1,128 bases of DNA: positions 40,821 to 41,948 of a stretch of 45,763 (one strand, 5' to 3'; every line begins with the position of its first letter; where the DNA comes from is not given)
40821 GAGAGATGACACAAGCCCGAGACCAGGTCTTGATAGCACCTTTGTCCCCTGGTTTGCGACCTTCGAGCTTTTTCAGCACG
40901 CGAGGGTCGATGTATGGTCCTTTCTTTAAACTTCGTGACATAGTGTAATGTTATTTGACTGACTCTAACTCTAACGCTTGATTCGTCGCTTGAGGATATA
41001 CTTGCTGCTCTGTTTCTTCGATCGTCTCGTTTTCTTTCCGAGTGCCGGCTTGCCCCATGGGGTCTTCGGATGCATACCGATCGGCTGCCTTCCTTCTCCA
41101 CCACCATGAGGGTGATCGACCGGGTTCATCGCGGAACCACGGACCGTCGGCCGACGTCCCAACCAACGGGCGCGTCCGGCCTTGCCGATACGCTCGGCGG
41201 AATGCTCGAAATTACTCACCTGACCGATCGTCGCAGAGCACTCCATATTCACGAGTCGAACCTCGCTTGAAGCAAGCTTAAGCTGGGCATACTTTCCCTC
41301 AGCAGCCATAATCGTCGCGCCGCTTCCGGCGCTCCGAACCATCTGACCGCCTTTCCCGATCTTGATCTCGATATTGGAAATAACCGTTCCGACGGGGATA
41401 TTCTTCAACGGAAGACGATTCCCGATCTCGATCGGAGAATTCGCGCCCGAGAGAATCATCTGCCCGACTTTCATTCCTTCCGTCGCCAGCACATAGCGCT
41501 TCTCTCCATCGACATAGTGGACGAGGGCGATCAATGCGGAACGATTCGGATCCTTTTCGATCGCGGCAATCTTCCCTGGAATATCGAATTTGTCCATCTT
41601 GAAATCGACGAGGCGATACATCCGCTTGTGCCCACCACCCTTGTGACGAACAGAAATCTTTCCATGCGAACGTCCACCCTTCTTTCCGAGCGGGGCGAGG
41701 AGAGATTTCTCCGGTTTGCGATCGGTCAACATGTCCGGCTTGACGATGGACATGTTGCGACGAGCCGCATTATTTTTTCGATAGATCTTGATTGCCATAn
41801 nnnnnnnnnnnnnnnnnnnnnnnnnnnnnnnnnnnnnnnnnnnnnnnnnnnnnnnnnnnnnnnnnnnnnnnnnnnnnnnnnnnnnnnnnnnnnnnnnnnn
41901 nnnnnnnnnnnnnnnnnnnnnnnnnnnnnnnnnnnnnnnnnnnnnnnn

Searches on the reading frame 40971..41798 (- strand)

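Call 79: search_protein_families(library=pfam, proteins=[window:40971-41798:-], max_evalue=0.00001)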
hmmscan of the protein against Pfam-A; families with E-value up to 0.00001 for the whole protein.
window:40971-41798:- (275 aa): 2 families
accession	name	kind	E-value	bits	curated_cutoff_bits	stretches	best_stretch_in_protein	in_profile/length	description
PF03947.24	Ribosomal_L2_C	-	2.8e-54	182.9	33.7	1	125-249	2-126/126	Ribosomal Proteins L2, C-terminal domain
PF00181.30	Ribosomal_L2_N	-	1.2e-30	105.8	23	1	42-117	1-77/77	Ribosomal Proteins L2, RNA binding N-terminal domain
